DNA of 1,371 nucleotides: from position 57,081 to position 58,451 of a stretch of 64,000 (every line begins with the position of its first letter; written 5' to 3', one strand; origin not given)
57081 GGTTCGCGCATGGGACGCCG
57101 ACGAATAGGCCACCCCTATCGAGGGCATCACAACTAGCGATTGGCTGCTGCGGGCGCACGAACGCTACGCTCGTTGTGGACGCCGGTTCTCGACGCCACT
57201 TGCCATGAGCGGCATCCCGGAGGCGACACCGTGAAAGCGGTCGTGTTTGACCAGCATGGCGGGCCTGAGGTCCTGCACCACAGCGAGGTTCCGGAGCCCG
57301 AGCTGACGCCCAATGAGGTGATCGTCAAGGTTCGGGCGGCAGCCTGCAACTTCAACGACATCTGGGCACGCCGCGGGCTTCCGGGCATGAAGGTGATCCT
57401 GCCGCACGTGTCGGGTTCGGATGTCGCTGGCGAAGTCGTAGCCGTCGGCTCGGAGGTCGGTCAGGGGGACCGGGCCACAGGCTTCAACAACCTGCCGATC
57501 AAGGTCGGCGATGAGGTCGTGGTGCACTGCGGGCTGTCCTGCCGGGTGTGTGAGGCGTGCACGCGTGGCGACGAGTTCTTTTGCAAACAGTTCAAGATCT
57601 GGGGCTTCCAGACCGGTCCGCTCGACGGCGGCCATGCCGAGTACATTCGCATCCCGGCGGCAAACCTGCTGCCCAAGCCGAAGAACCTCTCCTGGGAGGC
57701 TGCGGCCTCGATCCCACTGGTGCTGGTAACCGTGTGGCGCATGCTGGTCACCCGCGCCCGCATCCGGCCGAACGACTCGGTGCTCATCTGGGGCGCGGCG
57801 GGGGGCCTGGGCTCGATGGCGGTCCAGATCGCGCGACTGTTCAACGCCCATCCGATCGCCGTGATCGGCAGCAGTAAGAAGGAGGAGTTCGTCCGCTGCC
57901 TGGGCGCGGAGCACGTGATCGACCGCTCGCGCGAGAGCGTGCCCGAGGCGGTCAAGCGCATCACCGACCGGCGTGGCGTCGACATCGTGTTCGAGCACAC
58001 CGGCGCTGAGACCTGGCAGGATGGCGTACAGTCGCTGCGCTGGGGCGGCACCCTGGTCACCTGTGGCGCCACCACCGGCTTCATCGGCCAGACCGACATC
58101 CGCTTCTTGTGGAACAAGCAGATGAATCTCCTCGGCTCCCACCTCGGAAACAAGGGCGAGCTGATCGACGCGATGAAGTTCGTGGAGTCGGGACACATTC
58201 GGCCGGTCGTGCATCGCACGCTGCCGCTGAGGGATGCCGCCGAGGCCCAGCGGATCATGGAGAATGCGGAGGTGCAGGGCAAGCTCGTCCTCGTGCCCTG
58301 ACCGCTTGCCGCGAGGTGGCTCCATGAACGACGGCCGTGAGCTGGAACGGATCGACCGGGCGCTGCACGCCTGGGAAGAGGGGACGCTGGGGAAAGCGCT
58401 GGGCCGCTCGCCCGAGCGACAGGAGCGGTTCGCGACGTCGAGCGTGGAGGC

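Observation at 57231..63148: Five-gene operon coupling a nitrilase to a B12 acyl-CoA mutase, MDR reductase, PhaB-like reductase and thiolase: candidate branched-nitrile catabolic route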

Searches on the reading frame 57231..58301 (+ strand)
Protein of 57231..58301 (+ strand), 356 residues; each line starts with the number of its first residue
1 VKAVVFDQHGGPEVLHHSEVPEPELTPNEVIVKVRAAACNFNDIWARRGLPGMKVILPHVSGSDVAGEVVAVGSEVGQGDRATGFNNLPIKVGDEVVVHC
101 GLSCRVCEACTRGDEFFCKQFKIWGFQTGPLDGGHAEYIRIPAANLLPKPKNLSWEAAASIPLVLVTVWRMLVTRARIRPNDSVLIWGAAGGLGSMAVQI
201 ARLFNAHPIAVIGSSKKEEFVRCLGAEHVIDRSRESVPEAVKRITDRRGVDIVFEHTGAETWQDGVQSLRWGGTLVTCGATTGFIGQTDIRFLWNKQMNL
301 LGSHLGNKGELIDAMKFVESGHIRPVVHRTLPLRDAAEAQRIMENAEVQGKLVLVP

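Call 4: search_protein_families(library=pfam, proteins=[window:57231-58301:+])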
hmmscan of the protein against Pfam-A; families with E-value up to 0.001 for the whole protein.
window:57231-58301:+ (356 aa): 3 families
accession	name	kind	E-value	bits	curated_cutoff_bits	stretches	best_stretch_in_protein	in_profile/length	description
PF00107.32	ADH_zinc_N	-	1.9e-27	96.2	31.8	1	192-319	1-128/129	Zinc-binding dehydrogenase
PF08240.17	ADH_N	-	1.9e-21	76.7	23.5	1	27-151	2-104/104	Alcohol dehydrogenase GroES-like domain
PF13602.12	ADH_zinc_N_2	-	3e-20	73.9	27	1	224-354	1-134/134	Zinc-binding dehydrogenase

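Call 5: search_protein_families(library=ncbifam, proteins=[window:57231-58301:+])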
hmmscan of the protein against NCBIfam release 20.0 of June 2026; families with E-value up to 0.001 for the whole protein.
window:57231-58301:+ (356 aa): 26 families (the best 25 are shown)
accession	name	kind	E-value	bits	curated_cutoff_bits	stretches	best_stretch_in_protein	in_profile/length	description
TIGR01751.1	crot-CoA-red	equivalog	1.9e-80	270.5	378.55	2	14-235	24-244/398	crotonyl-CoA carboxylase/reductase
TIGR02824.1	quinone_pig3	subfamily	1.5e-62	211.5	296.8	2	133-354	92-323/325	putative NAD(P)H quinone oxidoreductase, PIG3 family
NF010344.0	PRK13771.1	subfamily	1.4e-55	188.6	349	1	1-354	1-331/334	putative alcohol dehydrogenase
NF041172.1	AcrlCoa_red_Thmprot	equivalog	2.8e-45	154.7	500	1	1-354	1-332/334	acryloyl-CoA reductase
NF008024.0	PRK10754.1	subfamily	6.9e-38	130.5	348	2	135-356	95-327/327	NADPH:quinone reductase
NF003808.0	PRK05396.1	equivalog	1.9e-32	112.5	380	1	15-354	13-338/341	L-threonine 3-dehydrogenase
NF006940.0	PRK09422.1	equivalog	4.1e-31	108.2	344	1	1-354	1-333/338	alcohol dehydrogenase AdhP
TIGR00692.1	tdh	equivalog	2.4e-30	105.8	458.35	1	18-276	14-258/340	L-threonine 3-dehydrogenase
NF041097.1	keto_inos_dh_IolM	equivalog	4e-29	101.4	450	1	18-353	43-387/389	scyllo-inosose 3-dehydrogenase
TIGR02823.1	oxido_YhdH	subfamily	9.4e-28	97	297.25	2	131-301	93-264/324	acrylyl-CoA reductase family protein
NF041183.1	Pks2_ls1_myc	equivalog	3.8e-27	93.7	2400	1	146-354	1510-1727/2086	sulfolipid-1 biosynthesis phthioceranic/hydroxyphthioceranic acid synthase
NF047908.1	AldhRedAhr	equivalog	1.7e-26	92.9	470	1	14-354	15-333/335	NADPH-dependent aldehyde reductase Ahr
TIGR02817.1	adh_fam_1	subfamily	1.7e-24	86.9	284.05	1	133-260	96-227/336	zinc-binding alcohol dehydrogenase family protein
TIGR03366.1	HpnZ_proposed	hypoth_equivalog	6.5e-23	81.4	328.1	1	23-282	1-256/315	putative phosphonate catabolism associated alcohol dehydrogenase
NF007489.0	PRK10083.1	equivalog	4.6e-20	71.9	376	1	1-345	1-325/339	Zn-dependent oxidoreductase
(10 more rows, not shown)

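Call 24: find_related_loci(query=window:57231-58301:+, collection=genome_contigs, flank=10000)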
Query window:57231-58301:+ (356 aa) in genome_contigs; peptide patterns used: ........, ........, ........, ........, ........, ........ (x = any residue, [..] = any of these).
87 stretches matched a pattern; 55 encode a relative of the query (tblastn E <= 1e-3); 55 distinct loci.
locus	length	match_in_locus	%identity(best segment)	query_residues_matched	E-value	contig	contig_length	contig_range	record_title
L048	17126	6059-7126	69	1-356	1e-172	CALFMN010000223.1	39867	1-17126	MAG TPA_asm: uncultured Chloroflexi bacterium isolate SRR5457059_bin.76_CONCOCT_v1.1_MAG genome assembly, contig: ERZ795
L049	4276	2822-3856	65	1-356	2e-163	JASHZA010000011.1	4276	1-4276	MAG: Candidatus Binataceae bacterium isolate JOPF297 JOPF_AWAY_contig_63884, whole genome shotgun sequence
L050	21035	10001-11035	64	1-356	8e-158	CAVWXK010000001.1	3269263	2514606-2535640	MAG: uncultured proteobacterium isolate MFD03726.bin.2.8 genome assembly, contig: contig_15707, whole genome shotgun seq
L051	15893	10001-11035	64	1-356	7e-157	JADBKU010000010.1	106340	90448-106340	MAG: bacterium isolate Bu91 bin.91_contig10, whole genome shotgun sequence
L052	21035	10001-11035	64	1-356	2e-156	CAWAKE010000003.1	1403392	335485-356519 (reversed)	MAG: uncultured delta proteobacterium isolate MFD02416.bin.1.126 genome assembly, contig: contig_52086, whole genome sho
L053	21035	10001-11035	63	1-356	3e-156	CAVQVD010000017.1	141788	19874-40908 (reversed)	MAG: uncultured delta proteobacterium isolate MFD10064.bin.1.75 genome assembly, contig: contig_42695, whole genome shot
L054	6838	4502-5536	63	1-356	1e-156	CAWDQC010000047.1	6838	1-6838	MAG: uncultured proteobacterium isolate MFD01633.bin.2.42 genome assembly, contig: contig_65006, whole genome shotgun se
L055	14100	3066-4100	63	1-356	2e-155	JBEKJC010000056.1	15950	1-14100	MAG: Candidatus Binataceae bacterium isolate SPRUCE 314 SPRUCE_314_56, whole genome shotgun sequence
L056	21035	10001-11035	63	1-356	1e-155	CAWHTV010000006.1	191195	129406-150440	MAG: uncultured delta proteobacterium isolate MFD05705.bin.2.88 genome assembly, contig: contig_26313, whole genome shot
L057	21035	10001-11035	63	1-356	1e-155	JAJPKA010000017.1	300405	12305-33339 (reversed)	MAG: Proteobacteria bacterium isolate Centralia_MAG_59 k107_1026591, whole genome shotgun sequence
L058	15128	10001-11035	64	1-356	2e-155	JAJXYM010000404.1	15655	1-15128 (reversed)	MAG: Deltaproteobacteria bacterium isolate BP6.bin86 NODE_5772_length_15655_cov_1.986476, whole genome shotgun sequence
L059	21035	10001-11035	63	1-356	3e-155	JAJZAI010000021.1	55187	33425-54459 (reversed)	MAG: Deltaproteobacteria bacterium isolate FK5.bin90 NODE_569_length_55187_cov_2.172594, whole genome shotgun sequence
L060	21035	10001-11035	63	1-356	2e-155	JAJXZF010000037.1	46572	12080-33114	MAG: Deltaproteobacteria bacterium isolate BP7.bin41 NODE_933_length_46572_cov_3.934762, whole genome shotgun sequence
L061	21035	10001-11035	63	1-356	2e-155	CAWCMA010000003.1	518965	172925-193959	MAG: uncultured delta proteobacterium isolate MFD05502.bin.1.141 genome assembly, contig: contig_31094, whole genome sho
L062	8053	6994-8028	63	1-356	5e-155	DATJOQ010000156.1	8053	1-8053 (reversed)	MAG TPA_asm: Candidatus Binataceae bacterium isolate SMAG_U14891 k141_4214813, whole genome shotgun sequence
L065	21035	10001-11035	63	1-356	3e-154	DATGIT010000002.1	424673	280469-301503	MAG TPA_asm: Candidatus Binataceae bacterium isolate SMAG_U9814 k141_315178, whole genome shotgun sequence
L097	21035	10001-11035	65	1-356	2e-159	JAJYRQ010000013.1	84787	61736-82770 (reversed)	MAG: Deltaproteobacteria bacterium isolate DX1.bin15 NODE_333_length_84787_cov_3.215320, whole genome shotgun sequence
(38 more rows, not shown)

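Call 27: search_protein_families(library=pfam, proteins=[L097:11113-13044:+, L097:13585-14022:+, L097:14068-14952:+, L097:8980-9762:-, L097:7487-8785:-, L065:11192-14062:+, L065:8548-9585:-, L065:14726-15898:+, L048:10349-12988:-, L048:696-5543:-])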
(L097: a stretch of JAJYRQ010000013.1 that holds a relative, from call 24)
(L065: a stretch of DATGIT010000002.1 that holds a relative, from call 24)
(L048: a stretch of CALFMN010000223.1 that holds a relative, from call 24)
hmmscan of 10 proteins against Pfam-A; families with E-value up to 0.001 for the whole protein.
L097:11113-13044:+ (643 aa): 2 families
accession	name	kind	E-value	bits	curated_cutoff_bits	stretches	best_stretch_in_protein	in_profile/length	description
PF01642.28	MM_CoA_mutase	-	9.1e-110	368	22.1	1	17-487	45-508/512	Methylmalonyl-CoA mutase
PF02310.24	B12-binding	-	4.7e-21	75.3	32.1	1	518-633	2-119/121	B12 binding domain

L097:13585-14022:+ (145 aa): 2 families
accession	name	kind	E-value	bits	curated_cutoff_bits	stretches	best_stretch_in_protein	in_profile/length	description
PF13470.12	PIN_3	-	7.4e-08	33.7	27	1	6-107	5-114/115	PIN domain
PF01850.27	PIN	-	1.8e-05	25.8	23.6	1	3-112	1-117/120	PIN domain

L097:14068-14952:+ (294 aa): 0 families

L097:8980-9762:- (260 aa): 1 family
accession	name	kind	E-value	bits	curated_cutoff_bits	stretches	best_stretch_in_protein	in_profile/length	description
PF07690.21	MFS_1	-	6.9e-21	75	33.4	1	6-217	148-347/347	Major Facilitator Superfamily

L097:7487-8785:- (432 aa): 1 family
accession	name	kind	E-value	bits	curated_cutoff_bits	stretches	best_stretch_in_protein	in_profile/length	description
PF03069.20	FmdA_AmdA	-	9.2e-56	189.8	27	1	72-431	8-371/373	Acetamidase/Formamidase family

L065:11192-14062:+ (956 aa): 5 families
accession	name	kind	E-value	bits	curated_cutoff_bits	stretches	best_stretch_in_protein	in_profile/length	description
PF02913.24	FAD-oxidase_C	-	2.8e-43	148.8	21.2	1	265-511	2-247/248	FAD linked oxidases, C-terminal domain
PF01565.28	FAD_binding_4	-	4.9e-39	133.6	26.4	1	40-176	1-137/139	FAD binding domain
PF13183.11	Fer4_8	-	8.1e-08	33.1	27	1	549-626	2-67/68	4Fe-4S dicluster domain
PF02754.22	CCG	-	2.5e-07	31.1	20.6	1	734-808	13-85/85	Cysteine-rich domain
PF13534.11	Fer4_17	-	2.4e-06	28.4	22.2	1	552-628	2-61/61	4Fe-4S dicluster domain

L065:8548-9585:- (345 aa): 4 families
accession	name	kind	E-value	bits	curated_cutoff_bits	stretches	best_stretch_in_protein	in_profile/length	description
PF03328.21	HpcH_HpaI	-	6.3e-29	101.3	25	1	27-252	11-221/221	HpcH/HpaI aldolase/citrate lyase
PF22484.2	DUF6986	-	2.3e-13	50.2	27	1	98-328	160-396/408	Domain of unknown function (DUF6986)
PF01274.28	MS_TIM-barrel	-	9.6e-08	31.8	26.4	1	106-267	50-224/248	Malate synthase, TIM barrel domain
PF15617.12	C-C_Bond_Lyase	-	2.4e-05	24.1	28.4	1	20-299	14-302/320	C-C_Bond_Lyase of the TIM-Barrel fold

L065:14726-15898:+ (390 aa): 1 family
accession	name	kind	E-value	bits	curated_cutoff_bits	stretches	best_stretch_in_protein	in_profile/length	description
PF00296.26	Bac_luciferase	-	5.9e-52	177.4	27.9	1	45-363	27-313/314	Luciferase-like monooxygenase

L048:10349-12988:- (879 aa): 7 families
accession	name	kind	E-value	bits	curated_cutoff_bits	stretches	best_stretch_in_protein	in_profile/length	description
PF00196.25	GerE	-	1.8e-18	66.3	23.5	1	812-868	1-57/57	Bacterial regulatory proteins, luxR family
PF00931.28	NB-ARC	-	5.8e-10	39.3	23.5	1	88-329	10-246/248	NB-ARC domain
PF13401.12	AAA_22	-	1.1e-09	39.2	27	1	97-195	6-106/130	AAA domain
PF13424.12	TPR_12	-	5.1e-06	27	30.1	2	632-702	5-77/77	Tetratricopeptide repeat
PF13191.12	AAA_16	-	8.1e-05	23.6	32.6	1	77-145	2-82/167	AAA ATPase domain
PF05729.18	NACHT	-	0.00014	22.2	26.7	1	100-211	4-133/167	NACHT domain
PF08281.18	Sigma70_r4_2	-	0.00047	20.2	25.7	0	813-849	10-47/54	Sigma-70, region 4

L048:696-5543:- (1615 aa): 4 families
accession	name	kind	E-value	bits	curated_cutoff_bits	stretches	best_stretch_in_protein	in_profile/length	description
PF00310.26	GATase_2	-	2.4e-169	564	19.9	1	121-540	1-420/420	Glutamine amidotransferases class-II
PF01645.23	Glu_synthase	-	6.1e-140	467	20.4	1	917-1283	1-368/369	Conserved region in glutamate synthase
PF04898.20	Glu_syn_central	-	1.4e-113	379.3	22.8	1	570-859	2-277/277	Glutamate synthase central domain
PF01493.24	GXGXG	-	9.4e-80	267.1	32.5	1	1365-1550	2-187/190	GXGXG motif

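Call 28: search_solved_structures(query=window:57231-58301:+, show_alignments=2, max_evalue=1e-20)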
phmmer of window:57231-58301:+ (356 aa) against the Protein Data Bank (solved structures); distinct sequences matched with E-value up to 1e-20: 61 (the best 60 are shown).
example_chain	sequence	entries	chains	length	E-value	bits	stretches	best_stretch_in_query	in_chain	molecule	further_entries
2eih_A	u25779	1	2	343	4.5e-81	275.8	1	1-354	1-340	Alcohol dehydrogenase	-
6na3_A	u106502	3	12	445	5.4e-58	199.9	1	14-352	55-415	Putative crotonyl-CoA reductase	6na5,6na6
6na4_A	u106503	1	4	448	5.6e-58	199.8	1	14-352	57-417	Putative crotonyl-CoA reductase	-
6owe_A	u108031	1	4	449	5.7e-58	199.8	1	14-352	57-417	Crotonyl-CoA carboxylase/reductase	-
4a0s_A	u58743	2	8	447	7.6e-57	196.1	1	15-353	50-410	OCTENOYL-COA REDUCTASE/CARBOXYLASE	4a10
3hzz_A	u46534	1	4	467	9.5e-57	195.8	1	14-352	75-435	Crotonyl CoA reductase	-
3krt_A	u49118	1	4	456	1.2e-54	188.9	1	14-352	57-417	Crotonyl CoA reductase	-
4gi2_A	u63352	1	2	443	2e-54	188.2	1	5-233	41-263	Crotonyl-CoA carboxylase/reductase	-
4y0k_A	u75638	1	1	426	1.7e-44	155.5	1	7-233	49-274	AntE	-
4y1b_A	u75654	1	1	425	3e-44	154.7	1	7-233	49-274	AntE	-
9kva_A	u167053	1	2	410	4.2e-44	154.2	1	19-233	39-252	Putative crotonyl-CoA reductase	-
5k1s_A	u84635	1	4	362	5.7e-43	150.5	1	1-356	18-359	Oxidoreductase, zinc-binding dehydrogenase family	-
4j6f_A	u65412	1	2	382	1.2e-40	142.8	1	1-356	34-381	Putative alcohol dehydrogenase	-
4jbg_A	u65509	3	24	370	2.9e-34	121.8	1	3-356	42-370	Alcohol dehydrogenase (Zinc)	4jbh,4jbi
1jvb_A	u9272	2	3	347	5.7e-33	117.6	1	1-356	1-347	NAD(H)-DEPENDENT ALCOHOL DEHYDROGENASE | NAD-dependent alcohol dehydrogenase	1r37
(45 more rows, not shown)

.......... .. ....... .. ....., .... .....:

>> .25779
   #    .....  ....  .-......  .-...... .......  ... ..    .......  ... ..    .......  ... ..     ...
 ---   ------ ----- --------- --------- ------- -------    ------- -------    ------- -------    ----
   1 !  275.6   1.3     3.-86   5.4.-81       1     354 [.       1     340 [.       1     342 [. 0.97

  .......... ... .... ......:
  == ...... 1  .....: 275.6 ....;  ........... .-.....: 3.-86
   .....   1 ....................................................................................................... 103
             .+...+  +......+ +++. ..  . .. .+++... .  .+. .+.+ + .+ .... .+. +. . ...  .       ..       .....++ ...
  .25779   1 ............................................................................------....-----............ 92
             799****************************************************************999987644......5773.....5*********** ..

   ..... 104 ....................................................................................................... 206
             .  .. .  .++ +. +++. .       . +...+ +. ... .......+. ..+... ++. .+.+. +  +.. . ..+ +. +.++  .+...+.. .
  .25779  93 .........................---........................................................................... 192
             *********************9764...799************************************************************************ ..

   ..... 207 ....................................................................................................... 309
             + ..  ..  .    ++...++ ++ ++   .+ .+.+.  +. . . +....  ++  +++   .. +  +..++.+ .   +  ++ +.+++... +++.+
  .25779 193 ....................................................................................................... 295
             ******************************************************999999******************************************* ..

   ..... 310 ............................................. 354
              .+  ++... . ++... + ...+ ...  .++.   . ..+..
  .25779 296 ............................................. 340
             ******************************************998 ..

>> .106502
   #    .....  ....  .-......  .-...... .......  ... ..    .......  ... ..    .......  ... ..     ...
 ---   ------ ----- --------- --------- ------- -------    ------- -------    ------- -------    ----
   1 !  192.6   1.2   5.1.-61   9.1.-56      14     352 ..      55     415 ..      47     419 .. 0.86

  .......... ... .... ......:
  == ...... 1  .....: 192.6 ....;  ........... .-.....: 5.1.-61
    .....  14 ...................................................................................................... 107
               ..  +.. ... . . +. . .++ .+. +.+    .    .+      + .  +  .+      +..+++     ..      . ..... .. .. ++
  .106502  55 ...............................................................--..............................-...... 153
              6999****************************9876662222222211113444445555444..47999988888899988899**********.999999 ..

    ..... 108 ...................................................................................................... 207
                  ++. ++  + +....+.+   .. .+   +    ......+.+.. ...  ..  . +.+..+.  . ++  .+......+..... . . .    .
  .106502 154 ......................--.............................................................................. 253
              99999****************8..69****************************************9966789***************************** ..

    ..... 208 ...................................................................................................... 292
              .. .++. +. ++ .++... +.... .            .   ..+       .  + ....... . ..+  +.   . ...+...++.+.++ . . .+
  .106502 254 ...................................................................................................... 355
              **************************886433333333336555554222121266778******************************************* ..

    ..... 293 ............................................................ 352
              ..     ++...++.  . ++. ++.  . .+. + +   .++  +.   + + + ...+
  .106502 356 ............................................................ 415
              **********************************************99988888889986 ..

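Call 82: search_dna_similar(query=L097:11113-13041:+, collection=plasmids, mode=protein, max_rows=12)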
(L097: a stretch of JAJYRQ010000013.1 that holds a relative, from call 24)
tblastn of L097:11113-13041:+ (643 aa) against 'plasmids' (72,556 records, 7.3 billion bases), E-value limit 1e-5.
Records with a match: 428; places in all: 467; records where one place covers at least 80% of the query: 223.
Best place of each record, by identity: <60% 428.
By first word of the organism name: Rhizobium 129; Sinorhizobium 97; Burkholderia 38; Streptomyces 15; Azospirillum 14; Sphingobium 14; Ensifer 9; Paraburkholderia 9; Shinella 8; Natrinema 7; and 55 more.
By predicted mobility (MOB-suite, as given by PLSDB): non-mobilizable 251; conjugative 102; mobilizable 75.
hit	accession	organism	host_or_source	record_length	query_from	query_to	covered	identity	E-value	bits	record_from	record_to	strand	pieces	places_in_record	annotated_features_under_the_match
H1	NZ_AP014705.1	Methylobacterium aquaticum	-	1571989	17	640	97%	43.0%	7e-136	446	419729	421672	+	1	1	none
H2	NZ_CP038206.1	Paracoccus pantotrophus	single cell,soil associated with ...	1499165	17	642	97%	42.2%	5e-135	444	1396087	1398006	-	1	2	none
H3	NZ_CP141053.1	Paracoccus denitrificans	-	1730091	17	642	97%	41.9%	1e-133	440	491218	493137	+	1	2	none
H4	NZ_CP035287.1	Paracoccus versutus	whole organism,soil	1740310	17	642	97%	41.7%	8e-132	434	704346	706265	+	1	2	none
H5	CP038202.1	Paracoccus ferrooxidans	single cell,bioreactor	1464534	17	642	97%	41.6%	2e-131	434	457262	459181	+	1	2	protein meaA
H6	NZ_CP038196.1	Paracoccus versutus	single cell,soil adjacent to the roots ...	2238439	17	639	97%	41.6%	2e-130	431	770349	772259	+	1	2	none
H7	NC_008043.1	Ruegeria sp. TM1040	-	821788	18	641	97%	41.5%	5e-135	444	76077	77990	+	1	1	protein meaA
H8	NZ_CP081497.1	Streptomyces sp. BHT-5-2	whole organism,plant soil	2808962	18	639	97%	41.5%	1e-126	420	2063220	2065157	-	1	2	none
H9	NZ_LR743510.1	Methylobacterium bullatum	-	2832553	17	628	95%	42.1%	6e-134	441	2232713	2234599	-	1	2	none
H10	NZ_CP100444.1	Streptomyces rimosus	pure culture,OTC cluster deletion ...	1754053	18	639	97%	41.4%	2e-127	422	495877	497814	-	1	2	record has no annotation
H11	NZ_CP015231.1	Tritonibacter mobilis F1926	cell culture,seawater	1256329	18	641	97%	41.0%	1e-131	434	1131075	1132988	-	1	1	record has no annotation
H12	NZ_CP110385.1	Tritonibacter mobilis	-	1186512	18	641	97%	40.9%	2e-131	434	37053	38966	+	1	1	record has no annotation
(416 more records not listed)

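Call 83: get_annotated_region(hit=H7, flank=6000)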
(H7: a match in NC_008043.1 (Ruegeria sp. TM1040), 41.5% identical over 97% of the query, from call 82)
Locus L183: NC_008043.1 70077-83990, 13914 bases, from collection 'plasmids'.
description: Ruegeria sp. TM1040 megaplasmid, complete sequence
organism: Ruegeria sp. TM1040 (NCBI taxid 292414)
taxonomy: Bacteria; Pseudomonadota; Alphaproteobacteria; Rhodobacterales; Roseobacteraceae; Ruegeria; Ruegeria sp. TM1040
host: -; source: -; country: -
typing (MOB-suite, as given by PLSDB): non-mobilizable
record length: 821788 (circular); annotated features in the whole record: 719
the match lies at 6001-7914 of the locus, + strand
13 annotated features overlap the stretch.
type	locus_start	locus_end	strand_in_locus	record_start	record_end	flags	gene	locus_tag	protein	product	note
CDS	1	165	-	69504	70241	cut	-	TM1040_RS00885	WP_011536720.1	SDR family oxidoreductase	-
CDS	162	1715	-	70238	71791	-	-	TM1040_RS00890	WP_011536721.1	AAA family ATPase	-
CDS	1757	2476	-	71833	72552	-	-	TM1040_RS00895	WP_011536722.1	LuxR family transcriptional regulator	-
CDS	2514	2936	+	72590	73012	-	-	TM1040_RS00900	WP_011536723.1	hypothetical protein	-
CDS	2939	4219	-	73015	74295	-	ccrA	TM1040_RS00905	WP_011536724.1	crotonyl-CoA carboxylase/reductase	-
CDS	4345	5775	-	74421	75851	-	-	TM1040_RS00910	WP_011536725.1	1-acyl-sn-glycerol-3-phosphate acyltransferase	-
CDS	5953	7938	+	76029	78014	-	-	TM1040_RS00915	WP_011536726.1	protein meaA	-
CDS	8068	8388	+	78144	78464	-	-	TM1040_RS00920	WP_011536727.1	H-NS histone family protein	-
CDS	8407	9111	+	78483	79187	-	deoD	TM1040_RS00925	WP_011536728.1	purine-nucleoside phosphorylase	GO:0043096 - purine nucleobase salvage [Evidence IEA]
CDS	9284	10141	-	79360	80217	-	-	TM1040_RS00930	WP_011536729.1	DUF1989 domain-containing protein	-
CDS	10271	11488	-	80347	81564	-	-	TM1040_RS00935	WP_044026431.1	type III PLP-dependent enzyme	-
CDS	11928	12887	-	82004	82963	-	-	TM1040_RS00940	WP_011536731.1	LysR family transcriptional regulator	-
CDS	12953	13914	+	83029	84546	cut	-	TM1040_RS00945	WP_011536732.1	ABC transporter substrate-binding protein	-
